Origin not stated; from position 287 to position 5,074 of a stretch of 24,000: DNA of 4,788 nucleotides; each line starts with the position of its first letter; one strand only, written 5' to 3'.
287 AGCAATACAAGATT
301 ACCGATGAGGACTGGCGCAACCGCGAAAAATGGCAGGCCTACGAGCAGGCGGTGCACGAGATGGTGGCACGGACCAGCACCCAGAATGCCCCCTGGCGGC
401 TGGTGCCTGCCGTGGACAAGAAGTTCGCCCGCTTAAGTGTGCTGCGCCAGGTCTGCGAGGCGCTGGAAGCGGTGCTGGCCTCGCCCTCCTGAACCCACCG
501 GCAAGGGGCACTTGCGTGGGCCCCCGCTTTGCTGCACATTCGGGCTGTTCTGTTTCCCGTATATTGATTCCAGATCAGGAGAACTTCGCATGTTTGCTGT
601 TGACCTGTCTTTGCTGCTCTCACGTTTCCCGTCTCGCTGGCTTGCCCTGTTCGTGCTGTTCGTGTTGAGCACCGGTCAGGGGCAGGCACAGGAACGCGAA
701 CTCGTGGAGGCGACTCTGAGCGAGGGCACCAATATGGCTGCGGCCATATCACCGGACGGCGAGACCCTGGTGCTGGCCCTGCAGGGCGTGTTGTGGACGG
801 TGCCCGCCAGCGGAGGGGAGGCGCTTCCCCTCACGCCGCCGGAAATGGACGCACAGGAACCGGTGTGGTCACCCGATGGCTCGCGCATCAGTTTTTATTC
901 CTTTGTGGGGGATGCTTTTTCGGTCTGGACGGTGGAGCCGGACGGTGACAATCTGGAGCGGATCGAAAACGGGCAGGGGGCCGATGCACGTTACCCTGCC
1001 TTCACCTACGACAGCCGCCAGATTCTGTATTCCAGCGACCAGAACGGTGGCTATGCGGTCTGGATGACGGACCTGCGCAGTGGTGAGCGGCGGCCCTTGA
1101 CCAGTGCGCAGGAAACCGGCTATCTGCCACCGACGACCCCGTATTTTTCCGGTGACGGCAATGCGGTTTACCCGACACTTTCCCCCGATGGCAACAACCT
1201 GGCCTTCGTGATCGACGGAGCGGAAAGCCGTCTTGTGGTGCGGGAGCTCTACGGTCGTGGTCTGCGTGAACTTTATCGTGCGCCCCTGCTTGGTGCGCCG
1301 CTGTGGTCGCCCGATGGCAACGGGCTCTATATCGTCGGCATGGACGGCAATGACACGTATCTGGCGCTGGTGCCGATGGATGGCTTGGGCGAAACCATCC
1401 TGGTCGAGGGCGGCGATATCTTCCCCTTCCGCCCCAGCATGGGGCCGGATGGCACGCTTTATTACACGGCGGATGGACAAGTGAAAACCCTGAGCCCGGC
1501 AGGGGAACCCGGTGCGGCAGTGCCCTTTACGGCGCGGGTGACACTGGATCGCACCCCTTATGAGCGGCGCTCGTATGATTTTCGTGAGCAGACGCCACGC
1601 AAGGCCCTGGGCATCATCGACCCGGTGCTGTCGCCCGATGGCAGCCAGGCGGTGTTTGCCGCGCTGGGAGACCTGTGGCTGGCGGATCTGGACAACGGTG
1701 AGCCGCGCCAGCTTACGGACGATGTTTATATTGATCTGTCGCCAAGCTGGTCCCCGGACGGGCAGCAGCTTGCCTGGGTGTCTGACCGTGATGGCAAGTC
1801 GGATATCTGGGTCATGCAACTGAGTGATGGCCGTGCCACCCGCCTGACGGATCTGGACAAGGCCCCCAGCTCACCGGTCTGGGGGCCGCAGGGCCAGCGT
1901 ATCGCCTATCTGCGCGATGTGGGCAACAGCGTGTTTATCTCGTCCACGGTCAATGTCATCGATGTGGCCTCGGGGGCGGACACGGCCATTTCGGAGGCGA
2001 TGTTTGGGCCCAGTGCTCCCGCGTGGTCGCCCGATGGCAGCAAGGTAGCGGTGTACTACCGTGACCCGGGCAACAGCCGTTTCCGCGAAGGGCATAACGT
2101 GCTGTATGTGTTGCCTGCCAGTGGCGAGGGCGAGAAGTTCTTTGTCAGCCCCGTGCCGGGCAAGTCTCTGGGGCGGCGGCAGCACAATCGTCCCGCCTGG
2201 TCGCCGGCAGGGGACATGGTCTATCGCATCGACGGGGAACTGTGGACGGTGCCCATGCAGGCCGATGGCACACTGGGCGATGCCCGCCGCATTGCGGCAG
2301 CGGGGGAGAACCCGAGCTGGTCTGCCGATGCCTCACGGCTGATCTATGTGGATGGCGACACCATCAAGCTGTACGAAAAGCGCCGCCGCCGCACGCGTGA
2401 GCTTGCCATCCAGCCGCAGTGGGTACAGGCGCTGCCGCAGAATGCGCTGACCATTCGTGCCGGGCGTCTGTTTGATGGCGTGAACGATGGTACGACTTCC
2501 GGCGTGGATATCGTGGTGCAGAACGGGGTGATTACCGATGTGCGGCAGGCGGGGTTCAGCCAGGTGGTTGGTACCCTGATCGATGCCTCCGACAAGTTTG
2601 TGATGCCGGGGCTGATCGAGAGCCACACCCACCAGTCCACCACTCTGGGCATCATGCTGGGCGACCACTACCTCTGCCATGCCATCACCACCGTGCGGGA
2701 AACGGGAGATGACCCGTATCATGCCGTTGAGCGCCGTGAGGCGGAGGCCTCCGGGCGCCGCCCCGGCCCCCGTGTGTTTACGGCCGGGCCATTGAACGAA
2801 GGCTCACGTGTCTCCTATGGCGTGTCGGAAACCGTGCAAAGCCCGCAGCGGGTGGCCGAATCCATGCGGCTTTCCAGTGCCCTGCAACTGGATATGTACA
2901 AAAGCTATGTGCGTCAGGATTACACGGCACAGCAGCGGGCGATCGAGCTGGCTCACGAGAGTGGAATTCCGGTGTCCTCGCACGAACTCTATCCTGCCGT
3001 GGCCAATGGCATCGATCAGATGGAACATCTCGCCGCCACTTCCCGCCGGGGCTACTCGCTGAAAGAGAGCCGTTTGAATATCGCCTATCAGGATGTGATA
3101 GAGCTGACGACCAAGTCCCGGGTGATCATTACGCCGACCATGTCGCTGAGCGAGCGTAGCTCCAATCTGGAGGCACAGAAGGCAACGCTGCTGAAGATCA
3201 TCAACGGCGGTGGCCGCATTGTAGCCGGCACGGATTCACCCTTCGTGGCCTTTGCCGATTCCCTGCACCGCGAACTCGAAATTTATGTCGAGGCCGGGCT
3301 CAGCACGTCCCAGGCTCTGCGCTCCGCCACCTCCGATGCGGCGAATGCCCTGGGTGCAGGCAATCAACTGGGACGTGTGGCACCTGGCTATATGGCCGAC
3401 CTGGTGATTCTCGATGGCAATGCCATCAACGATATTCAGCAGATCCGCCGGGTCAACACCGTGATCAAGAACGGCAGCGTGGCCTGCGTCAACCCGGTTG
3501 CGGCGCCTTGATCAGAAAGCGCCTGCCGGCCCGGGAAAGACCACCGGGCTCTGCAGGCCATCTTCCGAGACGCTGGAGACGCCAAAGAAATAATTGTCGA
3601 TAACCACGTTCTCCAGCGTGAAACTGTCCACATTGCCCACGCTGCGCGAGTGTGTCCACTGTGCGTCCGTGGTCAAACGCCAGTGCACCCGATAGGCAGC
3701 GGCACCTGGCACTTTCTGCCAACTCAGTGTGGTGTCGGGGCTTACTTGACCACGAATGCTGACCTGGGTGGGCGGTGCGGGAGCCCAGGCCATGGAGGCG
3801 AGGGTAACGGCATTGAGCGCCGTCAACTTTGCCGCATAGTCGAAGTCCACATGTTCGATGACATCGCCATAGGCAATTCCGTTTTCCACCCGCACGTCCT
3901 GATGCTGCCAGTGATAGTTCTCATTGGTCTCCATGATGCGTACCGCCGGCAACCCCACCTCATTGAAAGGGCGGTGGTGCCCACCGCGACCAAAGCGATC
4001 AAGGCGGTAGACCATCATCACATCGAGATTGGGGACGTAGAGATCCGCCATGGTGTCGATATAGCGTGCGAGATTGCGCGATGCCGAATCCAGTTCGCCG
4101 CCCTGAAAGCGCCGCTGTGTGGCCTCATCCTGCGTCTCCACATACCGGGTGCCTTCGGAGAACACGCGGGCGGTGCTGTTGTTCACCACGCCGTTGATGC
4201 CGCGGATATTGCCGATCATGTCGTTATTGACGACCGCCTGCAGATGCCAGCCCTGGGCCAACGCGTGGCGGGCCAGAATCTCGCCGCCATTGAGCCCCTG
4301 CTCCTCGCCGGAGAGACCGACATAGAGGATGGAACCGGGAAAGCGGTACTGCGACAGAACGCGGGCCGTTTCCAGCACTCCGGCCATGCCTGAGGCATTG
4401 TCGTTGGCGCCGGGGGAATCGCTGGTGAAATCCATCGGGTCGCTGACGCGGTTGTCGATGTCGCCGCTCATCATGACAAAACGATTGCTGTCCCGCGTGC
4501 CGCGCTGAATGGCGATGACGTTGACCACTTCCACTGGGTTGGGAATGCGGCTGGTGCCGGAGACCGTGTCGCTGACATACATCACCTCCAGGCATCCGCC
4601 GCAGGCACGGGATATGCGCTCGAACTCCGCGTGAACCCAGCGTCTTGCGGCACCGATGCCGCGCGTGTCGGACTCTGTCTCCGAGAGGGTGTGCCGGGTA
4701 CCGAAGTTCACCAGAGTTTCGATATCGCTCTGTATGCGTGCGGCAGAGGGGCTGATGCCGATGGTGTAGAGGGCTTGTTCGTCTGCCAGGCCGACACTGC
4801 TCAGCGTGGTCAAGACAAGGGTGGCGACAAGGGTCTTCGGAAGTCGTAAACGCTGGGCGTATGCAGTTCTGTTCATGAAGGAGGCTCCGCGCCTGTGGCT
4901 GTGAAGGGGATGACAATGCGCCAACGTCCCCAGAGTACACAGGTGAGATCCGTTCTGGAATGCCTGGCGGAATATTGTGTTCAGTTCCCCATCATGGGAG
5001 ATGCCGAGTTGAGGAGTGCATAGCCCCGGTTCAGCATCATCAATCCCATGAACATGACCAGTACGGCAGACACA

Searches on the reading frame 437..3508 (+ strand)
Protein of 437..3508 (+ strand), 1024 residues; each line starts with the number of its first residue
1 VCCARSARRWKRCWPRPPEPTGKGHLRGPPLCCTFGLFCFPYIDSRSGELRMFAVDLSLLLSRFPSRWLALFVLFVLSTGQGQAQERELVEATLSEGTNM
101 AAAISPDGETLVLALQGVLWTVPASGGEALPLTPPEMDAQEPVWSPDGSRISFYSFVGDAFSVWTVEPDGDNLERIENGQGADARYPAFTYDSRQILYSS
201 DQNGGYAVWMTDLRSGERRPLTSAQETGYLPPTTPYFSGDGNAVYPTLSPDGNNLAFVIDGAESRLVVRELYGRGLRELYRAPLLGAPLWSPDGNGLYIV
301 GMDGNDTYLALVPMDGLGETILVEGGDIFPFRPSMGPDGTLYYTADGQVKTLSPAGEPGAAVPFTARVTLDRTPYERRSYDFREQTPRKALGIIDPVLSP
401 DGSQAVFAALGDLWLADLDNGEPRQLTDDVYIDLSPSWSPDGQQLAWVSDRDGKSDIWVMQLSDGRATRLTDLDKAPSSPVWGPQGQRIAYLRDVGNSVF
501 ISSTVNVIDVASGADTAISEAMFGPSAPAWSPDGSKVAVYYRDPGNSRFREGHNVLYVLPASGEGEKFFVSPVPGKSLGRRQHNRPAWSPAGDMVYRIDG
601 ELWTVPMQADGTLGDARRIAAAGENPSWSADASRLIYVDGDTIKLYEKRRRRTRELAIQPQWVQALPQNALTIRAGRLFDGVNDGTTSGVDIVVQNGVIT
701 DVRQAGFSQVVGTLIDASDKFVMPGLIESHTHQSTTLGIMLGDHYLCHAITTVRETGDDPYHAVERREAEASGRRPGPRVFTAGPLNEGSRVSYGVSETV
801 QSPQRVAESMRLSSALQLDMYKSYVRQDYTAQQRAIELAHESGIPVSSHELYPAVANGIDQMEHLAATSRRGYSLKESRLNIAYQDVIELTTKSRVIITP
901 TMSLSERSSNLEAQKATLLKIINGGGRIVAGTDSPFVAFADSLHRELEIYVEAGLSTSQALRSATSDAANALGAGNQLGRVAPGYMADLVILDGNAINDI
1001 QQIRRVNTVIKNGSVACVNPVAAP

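Call 13: search_protein_families(library=pfam, proteins=[window:437-3508:+], max_evalue=0.001)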
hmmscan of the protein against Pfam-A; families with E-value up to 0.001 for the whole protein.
window:437-3508:+ (1024 aa): 6 families
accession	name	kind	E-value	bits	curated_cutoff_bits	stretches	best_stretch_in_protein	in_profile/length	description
PF07676.18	PD40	-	2.2e-38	129.8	20.9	1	424-459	2-38/38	WD40-like Beta Propeller Repeat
PF01979.26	Amidohydro_1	-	4.7e-18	66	25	1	721-1014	1-343/345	Amidohydrolase family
PF07969.17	Amidohydro_3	-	3.7e-15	56.8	29.7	1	823-1014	255-469/472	Amidohydrolase family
PF00930.27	DPPIV_N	-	4.4e-15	55.7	22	0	454-542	22-120/354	Dipeptidyl peptidase IV (DPP IV) N-terminal region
PF10647.15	Gmad1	-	2.5e-10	41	20.5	0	228-309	9-90/251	Lipoprotein LpqB beta-propeller domain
PF25174.1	Beta-prop_THOC3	-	0.00011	21.8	305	0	438-539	10-146/272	THOC3 beta-propeller domain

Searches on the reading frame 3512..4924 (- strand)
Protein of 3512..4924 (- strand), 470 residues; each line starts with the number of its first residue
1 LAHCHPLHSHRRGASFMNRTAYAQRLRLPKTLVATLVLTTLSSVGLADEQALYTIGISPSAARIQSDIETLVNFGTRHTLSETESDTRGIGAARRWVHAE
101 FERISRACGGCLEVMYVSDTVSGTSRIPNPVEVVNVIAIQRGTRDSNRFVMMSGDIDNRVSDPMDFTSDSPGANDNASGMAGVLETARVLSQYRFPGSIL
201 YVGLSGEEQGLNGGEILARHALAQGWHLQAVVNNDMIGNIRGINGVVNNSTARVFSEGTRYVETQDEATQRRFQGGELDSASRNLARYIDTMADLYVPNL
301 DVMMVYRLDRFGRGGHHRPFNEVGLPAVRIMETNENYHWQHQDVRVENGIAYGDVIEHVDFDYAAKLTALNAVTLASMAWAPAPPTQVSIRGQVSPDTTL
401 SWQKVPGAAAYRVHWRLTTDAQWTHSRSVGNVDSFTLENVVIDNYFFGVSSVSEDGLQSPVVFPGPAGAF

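Call 13: search_protein_families(library=pfam, proteins=[window:3512-4924:-], max_evalue=0.001)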
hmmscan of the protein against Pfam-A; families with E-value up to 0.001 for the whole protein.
window:3512-4924:- (470 aa): 1 family
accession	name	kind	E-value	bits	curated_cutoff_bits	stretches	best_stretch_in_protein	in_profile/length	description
PF04389.22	Peptidase_M28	-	2e-19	70.5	21.3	1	135-342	1-169/193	Peptidase family M28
